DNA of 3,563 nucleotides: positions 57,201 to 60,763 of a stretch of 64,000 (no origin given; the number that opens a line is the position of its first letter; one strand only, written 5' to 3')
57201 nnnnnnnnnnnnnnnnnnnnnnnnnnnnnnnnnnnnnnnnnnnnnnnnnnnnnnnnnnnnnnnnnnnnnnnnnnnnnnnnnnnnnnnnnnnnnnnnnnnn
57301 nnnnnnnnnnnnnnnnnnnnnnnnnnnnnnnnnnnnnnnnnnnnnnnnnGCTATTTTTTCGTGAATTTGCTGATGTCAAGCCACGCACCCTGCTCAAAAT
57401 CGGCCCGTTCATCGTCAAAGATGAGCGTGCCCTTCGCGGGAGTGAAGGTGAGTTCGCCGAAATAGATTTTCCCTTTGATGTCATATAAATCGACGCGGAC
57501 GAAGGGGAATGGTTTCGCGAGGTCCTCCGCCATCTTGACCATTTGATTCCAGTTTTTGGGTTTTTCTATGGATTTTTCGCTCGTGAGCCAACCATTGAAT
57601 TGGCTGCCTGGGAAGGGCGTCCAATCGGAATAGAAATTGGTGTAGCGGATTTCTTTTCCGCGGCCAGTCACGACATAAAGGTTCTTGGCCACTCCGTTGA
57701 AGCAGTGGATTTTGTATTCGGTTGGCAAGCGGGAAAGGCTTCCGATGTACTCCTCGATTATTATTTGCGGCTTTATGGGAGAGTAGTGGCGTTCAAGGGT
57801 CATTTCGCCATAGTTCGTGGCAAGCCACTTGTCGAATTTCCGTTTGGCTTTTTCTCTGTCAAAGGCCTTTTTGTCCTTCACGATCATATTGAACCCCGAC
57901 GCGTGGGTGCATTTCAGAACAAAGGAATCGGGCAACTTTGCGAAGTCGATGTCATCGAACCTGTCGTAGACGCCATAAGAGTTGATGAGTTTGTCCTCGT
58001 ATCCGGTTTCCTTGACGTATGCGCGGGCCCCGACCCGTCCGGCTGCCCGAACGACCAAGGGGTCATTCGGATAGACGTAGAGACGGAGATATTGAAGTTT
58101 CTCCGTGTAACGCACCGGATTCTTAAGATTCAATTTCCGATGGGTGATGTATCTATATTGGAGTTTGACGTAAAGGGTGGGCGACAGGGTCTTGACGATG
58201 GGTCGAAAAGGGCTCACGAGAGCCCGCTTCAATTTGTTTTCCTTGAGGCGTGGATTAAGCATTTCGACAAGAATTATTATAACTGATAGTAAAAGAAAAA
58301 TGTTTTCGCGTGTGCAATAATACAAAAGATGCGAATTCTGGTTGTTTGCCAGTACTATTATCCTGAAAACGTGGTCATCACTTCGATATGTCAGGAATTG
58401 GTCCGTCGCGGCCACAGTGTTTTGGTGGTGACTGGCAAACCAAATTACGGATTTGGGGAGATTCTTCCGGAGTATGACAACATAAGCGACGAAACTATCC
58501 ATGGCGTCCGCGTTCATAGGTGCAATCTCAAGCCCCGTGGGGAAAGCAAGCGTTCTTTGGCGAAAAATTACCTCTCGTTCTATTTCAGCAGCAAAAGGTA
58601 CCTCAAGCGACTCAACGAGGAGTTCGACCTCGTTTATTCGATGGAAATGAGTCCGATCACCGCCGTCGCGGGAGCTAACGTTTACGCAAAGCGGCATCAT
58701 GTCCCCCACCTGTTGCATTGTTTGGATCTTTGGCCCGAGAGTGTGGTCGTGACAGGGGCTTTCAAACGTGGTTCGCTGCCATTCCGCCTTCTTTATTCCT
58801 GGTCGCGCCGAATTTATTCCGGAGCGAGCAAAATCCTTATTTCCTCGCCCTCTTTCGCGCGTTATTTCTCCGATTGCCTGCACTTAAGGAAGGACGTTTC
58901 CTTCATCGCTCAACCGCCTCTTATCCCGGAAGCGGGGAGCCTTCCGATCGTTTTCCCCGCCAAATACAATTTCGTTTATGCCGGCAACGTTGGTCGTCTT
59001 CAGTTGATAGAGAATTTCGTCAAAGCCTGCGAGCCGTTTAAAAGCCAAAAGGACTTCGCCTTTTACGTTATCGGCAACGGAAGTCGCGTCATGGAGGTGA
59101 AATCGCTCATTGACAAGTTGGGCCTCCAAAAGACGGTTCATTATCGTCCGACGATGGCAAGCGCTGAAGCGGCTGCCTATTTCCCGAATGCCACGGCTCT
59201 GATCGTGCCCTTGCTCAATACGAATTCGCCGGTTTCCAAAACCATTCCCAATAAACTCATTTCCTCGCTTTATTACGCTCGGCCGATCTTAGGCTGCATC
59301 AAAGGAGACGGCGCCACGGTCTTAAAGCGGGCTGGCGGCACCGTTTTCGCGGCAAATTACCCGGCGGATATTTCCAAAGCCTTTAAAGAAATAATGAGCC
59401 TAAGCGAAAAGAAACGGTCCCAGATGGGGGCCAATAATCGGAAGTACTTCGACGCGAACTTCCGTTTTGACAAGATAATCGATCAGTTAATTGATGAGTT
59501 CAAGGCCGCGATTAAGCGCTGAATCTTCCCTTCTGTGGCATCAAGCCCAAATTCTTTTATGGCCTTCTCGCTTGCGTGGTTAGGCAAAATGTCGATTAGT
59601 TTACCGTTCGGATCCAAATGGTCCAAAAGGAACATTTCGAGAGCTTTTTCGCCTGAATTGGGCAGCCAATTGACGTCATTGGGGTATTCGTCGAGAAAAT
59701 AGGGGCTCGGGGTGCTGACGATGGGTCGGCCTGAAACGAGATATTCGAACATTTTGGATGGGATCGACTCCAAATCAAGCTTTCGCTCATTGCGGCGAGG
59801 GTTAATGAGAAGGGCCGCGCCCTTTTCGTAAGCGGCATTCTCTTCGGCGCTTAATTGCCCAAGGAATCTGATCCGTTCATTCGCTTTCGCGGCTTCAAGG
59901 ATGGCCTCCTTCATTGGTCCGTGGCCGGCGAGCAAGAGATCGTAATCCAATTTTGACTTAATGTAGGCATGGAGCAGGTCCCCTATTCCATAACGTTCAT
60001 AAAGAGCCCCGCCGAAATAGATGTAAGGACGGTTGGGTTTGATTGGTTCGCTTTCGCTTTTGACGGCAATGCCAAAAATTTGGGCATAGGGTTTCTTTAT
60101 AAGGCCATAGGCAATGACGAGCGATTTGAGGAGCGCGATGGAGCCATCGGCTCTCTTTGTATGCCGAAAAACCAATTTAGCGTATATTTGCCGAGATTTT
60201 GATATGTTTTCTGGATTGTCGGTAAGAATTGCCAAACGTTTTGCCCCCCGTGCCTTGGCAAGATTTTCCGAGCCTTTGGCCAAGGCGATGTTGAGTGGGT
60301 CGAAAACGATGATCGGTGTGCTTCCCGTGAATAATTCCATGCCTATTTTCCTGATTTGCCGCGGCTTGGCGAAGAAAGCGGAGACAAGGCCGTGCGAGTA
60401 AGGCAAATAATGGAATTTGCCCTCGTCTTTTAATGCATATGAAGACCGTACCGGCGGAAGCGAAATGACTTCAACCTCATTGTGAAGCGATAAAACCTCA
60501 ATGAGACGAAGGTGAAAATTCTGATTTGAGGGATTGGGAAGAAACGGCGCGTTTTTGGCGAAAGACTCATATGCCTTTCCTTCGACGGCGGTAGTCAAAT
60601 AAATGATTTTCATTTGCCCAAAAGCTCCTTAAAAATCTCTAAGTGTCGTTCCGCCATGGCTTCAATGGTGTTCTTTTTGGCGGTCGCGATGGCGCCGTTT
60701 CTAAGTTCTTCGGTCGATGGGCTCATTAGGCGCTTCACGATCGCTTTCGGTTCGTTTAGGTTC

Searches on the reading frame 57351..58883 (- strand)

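Call 112: search_protein_families(library=pfam, max_evalue=1e-8, proteins=[window:57351-58883:-])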
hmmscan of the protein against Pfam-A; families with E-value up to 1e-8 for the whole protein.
window:57351-58883:- (510 aa): 1 family
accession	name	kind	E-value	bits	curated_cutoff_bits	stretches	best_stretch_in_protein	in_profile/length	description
PF14305.11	ATPgrasp_TupA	-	6e-44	150.8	25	1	262-500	2-238/241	TupA-like ATPgrasp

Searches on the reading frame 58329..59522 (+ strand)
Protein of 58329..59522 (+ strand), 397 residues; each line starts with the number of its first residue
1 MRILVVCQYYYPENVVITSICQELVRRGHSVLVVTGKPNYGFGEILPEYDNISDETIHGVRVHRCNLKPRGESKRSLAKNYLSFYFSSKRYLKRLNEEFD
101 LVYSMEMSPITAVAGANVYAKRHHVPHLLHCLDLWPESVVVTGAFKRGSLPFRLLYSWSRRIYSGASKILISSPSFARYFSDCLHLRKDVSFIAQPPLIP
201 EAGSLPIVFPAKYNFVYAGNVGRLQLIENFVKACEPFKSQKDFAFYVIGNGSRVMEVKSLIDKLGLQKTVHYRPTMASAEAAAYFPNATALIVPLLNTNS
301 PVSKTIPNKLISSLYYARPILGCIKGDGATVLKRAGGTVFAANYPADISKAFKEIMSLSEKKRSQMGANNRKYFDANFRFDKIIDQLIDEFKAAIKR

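Call 112: search_protein_families(library=pfam, max_evalue=1e-8, proteins=[window:58329-59522:+])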
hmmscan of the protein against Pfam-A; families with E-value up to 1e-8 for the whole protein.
window:58329-59522:+ (397 aa): 3 families
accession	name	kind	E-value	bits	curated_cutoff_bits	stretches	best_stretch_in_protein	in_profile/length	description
PF13579.12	Glyco_trans_4_4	-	5e-15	56.6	29.7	1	15-185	5-146/158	Glycosyl transferase 4-like domain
PF13439.12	Glyco_transf_4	-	2.5e-10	41.1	28.5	1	15-189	6-158/170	Glycosyltransferase Family 4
PF00534.26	Glycos_transf_1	-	5.5e-09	36.2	26.4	1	215-372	18-171/172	Glycosyl transferases group 1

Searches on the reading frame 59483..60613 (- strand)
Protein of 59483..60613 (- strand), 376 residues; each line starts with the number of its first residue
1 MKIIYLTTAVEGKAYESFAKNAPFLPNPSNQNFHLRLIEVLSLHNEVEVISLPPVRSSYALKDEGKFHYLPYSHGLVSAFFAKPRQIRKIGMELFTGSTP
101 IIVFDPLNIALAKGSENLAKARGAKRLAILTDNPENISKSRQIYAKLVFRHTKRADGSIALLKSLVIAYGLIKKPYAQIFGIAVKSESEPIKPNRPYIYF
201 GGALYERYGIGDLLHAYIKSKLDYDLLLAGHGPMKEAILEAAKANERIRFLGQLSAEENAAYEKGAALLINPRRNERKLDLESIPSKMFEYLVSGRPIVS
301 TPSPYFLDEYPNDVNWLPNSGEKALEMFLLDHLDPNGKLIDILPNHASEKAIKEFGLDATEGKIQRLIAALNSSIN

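Call 112: search_protein_families(library=pfam, max_evalue=1e-8, proteins=[window:59483-60613:-])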
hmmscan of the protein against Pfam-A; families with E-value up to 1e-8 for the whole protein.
window:59483-60613:- (376 aa): 1 family
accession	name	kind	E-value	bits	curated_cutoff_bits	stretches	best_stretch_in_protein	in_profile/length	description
PF13692.12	Glyco_trans_1_4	-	1e-09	39.2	27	1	196-304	2-109/142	Glycosyl transferases group 1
